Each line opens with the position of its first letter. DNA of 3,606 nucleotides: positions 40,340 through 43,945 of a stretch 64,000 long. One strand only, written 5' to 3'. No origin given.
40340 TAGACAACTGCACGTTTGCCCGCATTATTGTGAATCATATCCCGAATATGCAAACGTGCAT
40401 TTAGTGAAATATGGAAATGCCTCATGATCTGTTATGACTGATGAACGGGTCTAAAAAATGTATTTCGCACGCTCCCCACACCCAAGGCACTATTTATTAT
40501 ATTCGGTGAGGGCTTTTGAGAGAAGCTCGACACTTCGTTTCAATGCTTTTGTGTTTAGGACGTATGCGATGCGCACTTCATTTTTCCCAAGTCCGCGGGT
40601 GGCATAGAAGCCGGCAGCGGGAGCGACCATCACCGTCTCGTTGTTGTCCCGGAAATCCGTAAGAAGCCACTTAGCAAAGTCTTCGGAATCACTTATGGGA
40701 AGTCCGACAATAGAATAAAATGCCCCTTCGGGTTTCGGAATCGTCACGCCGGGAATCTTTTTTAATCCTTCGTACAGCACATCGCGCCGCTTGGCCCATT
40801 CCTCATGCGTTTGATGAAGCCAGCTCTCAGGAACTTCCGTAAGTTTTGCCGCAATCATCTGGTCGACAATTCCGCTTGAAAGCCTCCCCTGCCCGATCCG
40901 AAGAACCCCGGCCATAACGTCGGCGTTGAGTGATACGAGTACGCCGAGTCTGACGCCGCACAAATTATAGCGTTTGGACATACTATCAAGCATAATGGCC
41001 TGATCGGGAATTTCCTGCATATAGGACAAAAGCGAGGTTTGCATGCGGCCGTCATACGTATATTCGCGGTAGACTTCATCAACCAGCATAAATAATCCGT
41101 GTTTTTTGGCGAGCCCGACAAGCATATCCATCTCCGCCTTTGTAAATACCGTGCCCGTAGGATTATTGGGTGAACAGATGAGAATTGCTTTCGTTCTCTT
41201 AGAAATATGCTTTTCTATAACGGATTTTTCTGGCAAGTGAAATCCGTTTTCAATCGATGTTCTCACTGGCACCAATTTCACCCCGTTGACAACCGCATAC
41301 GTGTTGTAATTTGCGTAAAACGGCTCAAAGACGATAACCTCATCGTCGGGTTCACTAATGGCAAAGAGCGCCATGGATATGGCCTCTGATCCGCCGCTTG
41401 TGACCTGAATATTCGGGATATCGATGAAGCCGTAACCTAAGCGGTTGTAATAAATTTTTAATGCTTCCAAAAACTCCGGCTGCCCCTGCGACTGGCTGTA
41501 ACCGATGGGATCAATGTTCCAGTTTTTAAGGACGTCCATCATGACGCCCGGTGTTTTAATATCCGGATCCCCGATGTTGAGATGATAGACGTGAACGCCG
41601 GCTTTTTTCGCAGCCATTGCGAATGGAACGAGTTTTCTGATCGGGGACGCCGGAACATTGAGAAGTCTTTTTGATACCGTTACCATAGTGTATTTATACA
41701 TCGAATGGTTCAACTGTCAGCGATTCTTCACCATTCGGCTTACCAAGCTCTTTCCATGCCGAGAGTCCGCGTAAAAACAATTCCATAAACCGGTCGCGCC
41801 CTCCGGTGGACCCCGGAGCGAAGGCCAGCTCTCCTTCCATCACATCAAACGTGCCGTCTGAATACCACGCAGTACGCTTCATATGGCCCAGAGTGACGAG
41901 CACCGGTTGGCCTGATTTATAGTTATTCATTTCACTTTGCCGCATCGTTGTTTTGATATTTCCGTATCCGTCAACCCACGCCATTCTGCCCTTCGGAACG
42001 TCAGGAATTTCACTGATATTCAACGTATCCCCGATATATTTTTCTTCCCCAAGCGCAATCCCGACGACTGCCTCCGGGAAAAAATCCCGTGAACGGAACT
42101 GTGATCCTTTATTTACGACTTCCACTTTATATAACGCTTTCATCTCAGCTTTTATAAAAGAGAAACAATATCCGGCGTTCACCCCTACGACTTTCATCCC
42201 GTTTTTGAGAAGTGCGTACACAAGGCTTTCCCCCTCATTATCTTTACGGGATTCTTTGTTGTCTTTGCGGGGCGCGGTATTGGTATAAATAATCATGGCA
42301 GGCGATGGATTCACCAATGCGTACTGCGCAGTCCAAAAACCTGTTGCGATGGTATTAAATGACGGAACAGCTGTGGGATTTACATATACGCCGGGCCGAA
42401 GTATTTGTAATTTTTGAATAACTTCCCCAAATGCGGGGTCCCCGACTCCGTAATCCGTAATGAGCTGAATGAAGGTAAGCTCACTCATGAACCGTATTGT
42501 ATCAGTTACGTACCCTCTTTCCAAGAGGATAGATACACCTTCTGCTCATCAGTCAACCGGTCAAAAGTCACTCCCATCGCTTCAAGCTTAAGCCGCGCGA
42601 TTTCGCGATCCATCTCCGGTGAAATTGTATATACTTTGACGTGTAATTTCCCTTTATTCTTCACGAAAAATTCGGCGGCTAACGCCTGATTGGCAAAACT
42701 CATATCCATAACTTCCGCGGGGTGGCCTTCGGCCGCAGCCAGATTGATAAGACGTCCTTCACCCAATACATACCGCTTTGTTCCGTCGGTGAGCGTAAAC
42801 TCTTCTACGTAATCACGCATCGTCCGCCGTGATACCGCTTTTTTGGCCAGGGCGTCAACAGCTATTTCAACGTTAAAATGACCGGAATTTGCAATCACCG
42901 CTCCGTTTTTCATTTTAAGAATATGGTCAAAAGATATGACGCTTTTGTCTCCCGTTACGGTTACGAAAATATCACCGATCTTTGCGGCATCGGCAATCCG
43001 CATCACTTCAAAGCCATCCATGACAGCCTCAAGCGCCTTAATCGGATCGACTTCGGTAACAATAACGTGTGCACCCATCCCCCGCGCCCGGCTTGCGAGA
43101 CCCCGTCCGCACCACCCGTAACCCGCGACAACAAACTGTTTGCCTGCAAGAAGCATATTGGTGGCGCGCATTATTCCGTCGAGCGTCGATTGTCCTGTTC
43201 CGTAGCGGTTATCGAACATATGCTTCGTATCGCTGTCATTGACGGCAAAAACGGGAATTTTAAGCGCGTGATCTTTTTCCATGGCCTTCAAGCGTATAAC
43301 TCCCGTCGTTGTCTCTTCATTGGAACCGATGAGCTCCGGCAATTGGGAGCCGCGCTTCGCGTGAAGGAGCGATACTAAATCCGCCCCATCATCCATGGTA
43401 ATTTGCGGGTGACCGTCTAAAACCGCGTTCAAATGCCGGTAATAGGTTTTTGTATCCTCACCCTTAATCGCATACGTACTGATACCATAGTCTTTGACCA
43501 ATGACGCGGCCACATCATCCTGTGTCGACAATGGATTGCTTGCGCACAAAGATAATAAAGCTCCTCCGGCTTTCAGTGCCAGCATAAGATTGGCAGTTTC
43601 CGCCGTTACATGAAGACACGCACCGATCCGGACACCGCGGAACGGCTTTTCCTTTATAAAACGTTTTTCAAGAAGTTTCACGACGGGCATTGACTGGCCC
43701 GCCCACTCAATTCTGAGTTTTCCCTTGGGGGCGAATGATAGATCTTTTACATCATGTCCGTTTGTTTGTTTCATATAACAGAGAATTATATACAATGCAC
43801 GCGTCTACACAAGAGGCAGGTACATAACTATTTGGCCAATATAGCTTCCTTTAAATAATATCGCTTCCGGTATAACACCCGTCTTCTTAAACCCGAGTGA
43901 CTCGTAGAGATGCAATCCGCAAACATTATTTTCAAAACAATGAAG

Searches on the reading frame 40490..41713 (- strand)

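Call 30: search_protein_families(library=pfam, proteins=[window:40490-41713:-], max_evalue=0.001)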
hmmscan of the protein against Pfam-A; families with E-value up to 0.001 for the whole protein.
window:40490-41713:- (407 aa): 4 families
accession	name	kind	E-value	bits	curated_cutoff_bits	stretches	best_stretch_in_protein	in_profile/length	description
PF00155.27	Aminotran_1_2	-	6e-52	177.4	19.7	1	71-396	37-359/361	Aminotransferase class I and II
PF01041.23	DegT_DnrJ_EryC1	-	1.7e-07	31.2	19.8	1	104-212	44-145/360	DegT/DnrJ/EryC1/StrS aminotransferase family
PF00266.25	Aminotran_5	-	1.1e-06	28.3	21.5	1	101-214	63-177/371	Aminotransferase class-V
PF01053.26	Cys_Met_Meta_PP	-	1.3e-06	27.7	27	1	103-215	71-176/381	Cys/Met metabolism PLP-dependent enzyme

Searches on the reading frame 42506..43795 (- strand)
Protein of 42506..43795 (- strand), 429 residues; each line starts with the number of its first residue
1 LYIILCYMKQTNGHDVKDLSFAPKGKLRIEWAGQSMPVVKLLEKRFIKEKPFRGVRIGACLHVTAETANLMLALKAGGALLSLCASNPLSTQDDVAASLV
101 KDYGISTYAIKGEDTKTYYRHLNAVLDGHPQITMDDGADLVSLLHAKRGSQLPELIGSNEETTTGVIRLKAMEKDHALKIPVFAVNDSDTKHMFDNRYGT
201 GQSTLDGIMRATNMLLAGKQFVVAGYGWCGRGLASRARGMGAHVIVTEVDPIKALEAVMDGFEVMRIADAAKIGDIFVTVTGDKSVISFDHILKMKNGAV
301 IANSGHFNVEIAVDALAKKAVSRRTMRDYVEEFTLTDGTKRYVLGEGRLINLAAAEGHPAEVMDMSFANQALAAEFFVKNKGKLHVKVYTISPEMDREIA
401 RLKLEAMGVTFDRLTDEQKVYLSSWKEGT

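Call 30: search_protein_families(library=pfam, proteins=[window:42506-43795:-], max_evalue=0.001)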
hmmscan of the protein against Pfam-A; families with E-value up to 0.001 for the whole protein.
window:42506-43795:- (429 aa): 4 families
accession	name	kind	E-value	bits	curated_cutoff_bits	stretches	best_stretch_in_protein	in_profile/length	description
PF05221.23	AdoHcyase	-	7.8e-55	186.5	25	2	154-428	179-291/299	S-adenosyl-L-homocysteine hydrolase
PF00670.27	AdoHcyase_NAD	-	9.7e-54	182.3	27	1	196-356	1-161/162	S-adenosyl-L-homocysteine hydrolase, NAD binding domain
PF07991.19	KARI_N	-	2.1e-07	31.1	20.6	1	216-311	2-101/165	Acetohydroxy acid isomeroreductase, NADPH-binding domain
PF02826.25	2-Hacid_dh_C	-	2.3e-06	27.6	25.1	1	214-306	32-128/178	D-isomer specific 2-hydroxyacid dehydrogenase, NAD binding domain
